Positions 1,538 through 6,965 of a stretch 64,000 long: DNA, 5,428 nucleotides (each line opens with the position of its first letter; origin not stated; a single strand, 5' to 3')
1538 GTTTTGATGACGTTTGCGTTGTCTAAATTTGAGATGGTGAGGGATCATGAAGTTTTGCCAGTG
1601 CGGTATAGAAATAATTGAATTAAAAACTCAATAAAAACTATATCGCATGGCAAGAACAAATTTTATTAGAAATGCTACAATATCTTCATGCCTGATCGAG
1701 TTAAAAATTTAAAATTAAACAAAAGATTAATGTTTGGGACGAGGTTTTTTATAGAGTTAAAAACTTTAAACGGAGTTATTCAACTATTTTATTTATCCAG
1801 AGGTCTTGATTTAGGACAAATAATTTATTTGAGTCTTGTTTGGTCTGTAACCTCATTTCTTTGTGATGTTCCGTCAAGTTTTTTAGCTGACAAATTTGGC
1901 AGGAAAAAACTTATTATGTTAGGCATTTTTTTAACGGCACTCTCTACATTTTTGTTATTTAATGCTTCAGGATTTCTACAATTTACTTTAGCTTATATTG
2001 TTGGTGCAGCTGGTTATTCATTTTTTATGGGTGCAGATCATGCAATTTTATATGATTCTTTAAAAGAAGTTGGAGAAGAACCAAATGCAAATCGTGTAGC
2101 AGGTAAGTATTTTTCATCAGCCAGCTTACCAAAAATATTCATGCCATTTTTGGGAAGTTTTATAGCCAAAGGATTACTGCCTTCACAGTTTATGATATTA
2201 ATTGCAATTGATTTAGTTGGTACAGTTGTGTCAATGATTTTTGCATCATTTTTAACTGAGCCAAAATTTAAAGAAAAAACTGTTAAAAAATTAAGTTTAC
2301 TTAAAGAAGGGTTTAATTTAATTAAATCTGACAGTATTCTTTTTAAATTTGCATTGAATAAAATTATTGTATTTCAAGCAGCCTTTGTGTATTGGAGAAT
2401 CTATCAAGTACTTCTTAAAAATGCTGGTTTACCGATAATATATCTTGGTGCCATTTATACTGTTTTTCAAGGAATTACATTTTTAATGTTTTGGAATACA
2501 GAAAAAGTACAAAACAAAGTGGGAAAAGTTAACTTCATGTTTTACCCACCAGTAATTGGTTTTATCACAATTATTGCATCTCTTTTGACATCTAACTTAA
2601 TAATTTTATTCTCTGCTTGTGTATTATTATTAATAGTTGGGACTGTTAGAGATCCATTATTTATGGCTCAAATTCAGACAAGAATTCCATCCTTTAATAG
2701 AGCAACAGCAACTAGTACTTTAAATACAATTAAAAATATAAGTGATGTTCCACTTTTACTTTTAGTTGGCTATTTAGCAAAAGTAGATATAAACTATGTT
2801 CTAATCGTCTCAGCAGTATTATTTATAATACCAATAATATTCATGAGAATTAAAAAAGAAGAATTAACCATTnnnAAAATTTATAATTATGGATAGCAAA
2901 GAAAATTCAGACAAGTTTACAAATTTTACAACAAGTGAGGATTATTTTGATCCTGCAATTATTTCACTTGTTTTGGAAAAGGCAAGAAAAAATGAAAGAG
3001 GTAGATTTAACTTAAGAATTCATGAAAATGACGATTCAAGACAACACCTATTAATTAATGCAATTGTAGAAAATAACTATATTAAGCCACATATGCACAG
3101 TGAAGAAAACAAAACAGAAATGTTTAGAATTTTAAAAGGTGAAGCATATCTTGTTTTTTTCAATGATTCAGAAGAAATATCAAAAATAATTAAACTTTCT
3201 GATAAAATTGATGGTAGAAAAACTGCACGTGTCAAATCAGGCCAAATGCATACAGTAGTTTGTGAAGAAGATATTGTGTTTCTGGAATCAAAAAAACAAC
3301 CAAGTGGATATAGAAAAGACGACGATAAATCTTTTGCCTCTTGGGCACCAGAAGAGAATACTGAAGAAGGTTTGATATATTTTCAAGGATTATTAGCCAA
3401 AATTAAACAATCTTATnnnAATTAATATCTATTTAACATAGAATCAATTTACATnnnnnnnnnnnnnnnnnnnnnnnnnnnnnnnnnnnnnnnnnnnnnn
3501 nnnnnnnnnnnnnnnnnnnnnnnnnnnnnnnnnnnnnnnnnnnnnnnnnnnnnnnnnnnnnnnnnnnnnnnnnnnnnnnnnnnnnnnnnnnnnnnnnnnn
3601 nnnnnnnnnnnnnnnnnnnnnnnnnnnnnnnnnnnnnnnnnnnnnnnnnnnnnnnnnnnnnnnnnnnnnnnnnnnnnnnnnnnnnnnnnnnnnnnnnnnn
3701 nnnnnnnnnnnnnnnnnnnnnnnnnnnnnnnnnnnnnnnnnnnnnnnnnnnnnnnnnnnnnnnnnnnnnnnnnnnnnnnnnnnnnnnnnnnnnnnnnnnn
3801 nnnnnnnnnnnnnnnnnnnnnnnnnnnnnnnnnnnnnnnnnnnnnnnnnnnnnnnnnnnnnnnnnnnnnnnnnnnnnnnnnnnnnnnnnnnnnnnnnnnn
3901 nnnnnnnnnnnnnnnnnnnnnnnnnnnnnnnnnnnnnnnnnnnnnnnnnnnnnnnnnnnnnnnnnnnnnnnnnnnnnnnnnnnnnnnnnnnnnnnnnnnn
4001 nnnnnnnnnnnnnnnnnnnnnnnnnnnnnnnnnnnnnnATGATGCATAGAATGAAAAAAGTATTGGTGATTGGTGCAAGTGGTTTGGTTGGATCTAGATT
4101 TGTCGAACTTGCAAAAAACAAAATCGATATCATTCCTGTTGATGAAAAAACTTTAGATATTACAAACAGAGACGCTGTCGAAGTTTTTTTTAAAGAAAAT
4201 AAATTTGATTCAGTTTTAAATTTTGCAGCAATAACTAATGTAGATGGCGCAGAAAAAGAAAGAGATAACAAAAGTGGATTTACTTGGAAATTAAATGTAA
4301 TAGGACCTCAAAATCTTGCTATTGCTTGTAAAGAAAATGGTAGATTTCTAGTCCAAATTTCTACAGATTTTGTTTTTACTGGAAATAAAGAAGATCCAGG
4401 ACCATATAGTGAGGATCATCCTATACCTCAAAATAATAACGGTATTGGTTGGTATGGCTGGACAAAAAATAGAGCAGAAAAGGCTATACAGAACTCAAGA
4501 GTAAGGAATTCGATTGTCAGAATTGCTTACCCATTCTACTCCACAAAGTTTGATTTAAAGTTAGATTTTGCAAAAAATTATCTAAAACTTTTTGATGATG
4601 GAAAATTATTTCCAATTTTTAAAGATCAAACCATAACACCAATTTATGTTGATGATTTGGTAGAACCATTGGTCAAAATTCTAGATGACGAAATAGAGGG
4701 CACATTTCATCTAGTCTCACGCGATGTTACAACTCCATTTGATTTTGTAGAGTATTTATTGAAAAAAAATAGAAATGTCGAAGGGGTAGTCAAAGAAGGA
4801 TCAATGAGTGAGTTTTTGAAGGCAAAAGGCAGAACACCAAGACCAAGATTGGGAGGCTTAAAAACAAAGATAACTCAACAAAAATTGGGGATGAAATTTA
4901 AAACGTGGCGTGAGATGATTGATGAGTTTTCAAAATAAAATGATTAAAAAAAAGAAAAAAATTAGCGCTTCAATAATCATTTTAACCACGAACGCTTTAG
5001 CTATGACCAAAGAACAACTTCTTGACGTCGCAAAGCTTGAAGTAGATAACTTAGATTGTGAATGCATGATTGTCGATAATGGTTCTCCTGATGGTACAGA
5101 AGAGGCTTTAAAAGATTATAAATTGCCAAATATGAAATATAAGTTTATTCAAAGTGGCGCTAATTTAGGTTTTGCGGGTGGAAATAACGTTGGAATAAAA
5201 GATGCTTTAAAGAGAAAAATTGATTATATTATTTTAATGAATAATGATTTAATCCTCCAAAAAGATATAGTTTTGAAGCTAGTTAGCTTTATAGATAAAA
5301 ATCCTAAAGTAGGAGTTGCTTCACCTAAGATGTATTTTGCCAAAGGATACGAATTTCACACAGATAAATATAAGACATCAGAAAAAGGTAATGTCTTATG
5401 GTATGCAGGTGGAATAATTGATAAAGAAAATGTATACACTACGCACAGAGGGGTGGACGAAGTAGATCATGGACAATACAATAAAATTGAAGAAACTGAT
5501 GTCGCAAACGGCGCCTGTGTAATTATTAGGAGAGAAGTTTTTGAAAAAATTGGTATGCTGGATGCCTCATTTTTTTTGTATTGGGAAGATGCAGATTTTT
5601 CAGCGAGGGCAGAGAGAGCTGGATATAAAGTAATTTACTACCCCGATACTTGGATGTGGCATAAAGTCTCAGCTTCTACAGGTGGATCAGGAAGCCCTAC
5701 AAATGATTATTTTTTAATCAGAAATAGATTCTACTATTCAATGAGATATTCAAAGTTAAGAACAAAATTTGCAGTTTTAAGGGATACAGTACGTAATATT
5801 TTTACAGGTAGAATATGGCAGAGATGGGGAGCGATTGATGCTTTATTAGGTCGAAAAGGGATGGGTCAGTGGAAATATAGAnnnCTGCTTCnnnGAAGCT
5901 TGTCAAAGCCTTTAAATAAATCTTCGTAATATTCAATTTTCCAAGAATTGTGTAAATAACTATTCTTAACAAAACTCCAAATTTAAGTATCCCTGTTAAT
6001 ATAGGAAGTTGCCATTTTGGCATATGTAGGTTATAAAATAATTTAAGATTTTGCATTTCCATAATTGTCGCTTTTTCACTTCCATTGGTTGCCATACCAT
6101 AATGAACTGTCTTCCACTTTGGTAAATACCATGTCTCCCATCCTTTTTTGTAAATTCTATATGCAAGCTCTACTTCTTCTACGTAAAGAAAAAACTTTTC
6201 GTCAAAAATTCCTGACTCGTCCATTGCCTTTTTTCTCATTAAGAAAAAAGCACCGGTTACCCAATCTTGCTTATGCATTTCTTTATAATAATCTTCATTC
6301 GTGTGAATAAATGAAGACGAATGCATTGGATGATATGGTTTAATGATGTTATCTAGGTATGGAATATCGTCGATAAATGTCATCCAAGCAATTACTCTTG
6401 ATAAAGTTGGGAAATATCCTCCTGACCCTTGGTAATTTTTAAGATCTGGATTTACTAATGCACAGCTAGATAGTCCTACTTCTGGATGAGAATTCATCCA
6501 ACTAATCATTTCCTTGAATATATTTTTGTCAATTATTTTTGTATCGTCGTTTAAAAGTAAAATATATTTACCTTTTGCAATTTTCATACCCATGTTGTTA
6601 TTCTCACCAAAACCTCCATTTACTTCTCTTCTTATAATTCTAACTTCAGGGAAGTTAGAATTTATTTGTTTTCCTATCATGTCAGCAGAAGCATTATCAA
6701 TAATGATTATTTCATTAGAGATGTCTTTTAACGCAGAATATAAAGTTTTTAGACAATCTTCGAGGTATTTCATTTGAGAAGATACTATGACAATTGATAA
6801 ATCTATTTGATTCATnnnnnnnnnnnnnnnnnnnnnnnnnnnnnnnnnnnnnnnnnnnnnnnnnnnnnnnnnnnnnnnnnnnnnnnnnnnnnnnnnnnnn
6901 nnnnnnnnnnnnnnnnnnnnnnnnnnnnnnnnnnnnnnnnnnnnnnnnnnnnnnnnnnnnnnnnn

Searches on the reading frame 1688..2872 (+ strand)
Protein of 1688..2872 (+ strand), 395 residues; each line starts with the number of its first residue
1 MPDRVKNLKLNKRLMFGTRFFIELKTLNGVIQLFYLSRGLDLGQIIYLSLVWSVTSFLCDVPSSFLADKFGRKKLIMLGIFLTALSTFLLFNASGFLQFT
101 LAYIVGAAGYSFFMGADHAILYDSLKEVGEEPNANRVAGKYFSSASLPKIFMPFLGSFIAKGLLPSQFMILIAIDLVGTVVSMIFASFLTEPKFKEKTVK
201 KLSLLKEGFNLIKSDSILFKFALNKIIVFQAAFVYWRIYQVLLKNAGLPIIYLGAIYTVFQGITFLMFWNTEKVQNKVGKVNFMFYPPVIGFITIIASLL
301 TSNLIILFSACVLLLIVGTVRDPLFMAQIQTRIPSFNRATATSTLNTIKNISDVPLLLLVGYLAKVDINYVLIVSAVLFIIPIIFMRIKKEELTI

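Call 48: search_protein_families(library=pfam, proteins=[window:1688-2872:+], max_evalue=0.001)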
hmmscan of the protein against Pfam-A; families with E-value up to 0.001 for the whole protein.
window:1688-2872:+ (395 aa): 1 family
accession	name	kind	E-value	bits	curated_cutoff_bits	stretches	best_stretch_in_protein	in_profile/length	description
PF07690.21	MFS_1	-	3e-22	79.5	33.4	1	25-352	13-342/347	Major Facilitator Superfamily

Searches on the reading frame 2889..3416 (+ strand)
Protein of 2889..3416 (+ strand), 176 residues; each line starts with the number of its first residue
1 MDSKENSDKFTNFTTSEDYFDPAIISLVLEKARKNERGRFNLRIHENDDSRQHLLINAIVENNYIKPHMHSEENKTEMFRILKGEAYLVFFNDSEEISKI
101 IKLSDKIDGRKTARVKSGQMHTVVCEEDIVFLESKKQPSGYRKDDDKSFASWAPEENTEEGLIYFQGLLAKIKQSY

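Call 79: search_protein_families(library=pfam, proteins=[window:2889-3416:+], max_evalue=1)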
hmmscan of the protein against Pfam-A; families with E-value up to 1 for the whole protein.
window:2889-3416:+ (176 aa): 3 families
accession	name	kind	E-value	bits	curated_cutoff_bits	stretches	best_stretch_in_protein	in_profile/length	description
PF19480.5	DUF6016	-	0.0053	17.7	27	1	25-98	6-77/141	Domain of unknown function (DUF6016)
PF07883.17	Cupin_2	-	0.063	13.4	27.2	1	65-94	11-36/70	Cupin domain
PF00190.28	Cupin_1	-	0.25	11.3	22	1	62-120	43-88/151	Cupin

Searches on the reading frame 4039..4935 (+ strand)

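Call 48: search_protein_families(library=pfam, proteins=[window:4039-4935:+], max_evalue=0.001)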
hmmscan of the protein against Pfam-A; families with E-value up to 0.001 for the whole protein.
window:4039-4935:+ (299 aa): 5 families
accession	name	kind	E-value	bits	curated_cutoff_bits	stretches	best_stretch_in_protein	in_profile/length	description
PF04321.23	RmlD_sub_bind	-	6.6e-51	173.5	27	1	7-297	2-281/287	RmlD substrate binding domain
PF01370.27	Epimerase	-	1.9e-17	63.9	20.9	1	8-217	1-227/240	NAD dependent epimerase/dehydratase family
PF16363.11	GDP_Man_Dehyd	-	3.8e-09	36.9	27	1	39-155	59-169/332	GDP-mannose 4,6 dehydratase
PF07993.18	NAD_binding_4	-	1.9e-05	24.4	20.1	1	27-162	61-204/258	Male sterility protein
PF02719.21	Polysacc_synt_2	-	7.1e-05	22.6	20.2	1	39-110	61-129/293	Polysaccharide biosynthesis protein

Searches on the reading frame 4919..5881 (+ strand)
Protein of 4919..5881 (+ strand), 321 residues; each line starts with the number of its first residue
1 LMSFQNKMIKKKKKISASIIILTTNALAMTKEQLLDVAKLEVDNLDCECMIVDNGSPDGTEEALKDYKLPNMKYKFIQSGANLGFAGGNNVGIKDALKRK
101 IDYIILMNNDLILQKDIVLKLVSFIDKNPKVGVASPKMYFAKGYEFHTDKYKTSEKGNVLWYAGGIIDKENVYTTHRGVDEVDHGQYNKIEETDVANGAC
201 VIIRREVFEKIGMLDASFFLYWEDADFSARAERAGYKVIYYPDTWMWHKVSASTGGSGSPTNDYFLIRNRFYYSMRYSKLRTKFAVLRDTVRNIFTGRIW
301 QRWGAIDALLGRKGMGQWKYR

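Call 48: search_protein_families(library=pfam, proteins=[window:4919-5881:+], max_evalue=0.001)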
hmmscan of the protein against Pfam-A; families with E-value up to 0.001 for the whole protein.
window:4919-5881:+ (321 aa): 4 families
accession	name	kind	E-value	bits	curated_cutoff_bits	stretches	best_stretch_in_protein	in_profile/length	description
PF00535.33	Glycos_transf_2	-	3.8e-19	69.7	23.3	1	18-211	1-167/168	Glycosyl transferase family 2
PF13632.12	Glyco_trans_2_3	-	9.1e-11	42.4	27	1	103-252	1-127/198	Glycosyl transferase family group 2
PF13641.12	Glyco_tranf_2_3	-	5.1e-09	36.9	27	1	19-249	5-212/230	Glycosyltransferase like family 2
PF13506.12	Glyco_transf_21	-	0.00027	20.9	21.7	0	189-251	95-157/174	Glycosyl transferase family 21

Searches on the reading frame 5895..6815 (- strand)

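Call 48: search_protein_families(library=pfam, proteins=[window:5895-6815:-], max_evalue=0.001)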
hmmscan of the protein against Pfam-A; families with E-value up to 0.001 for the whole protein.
window:5895-6815:- (307 aa): 4 families
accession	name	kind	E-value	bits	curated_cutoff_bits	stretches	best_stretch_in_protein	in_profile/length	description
PF00535.33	Glycos_transf_2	-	3.8e-14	53.4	23.3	1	16-114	11-111/168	Glycosyl transferase family 2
PF13641.12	Glyco_tranf_2_3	-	3.7e-10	40.6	27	1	7-239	4-212/230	Glycosyltransferase like family 2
PF13632.12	Glyco_trans_2_3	-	8.6e-06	26.1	27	0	185-233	71-118/198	Glycosyl transferase family group 2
PF13712.12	Glyco_tranf_2_5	-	0.00041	20.6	27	0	71-115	43-87/210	Glycosyltransferase like family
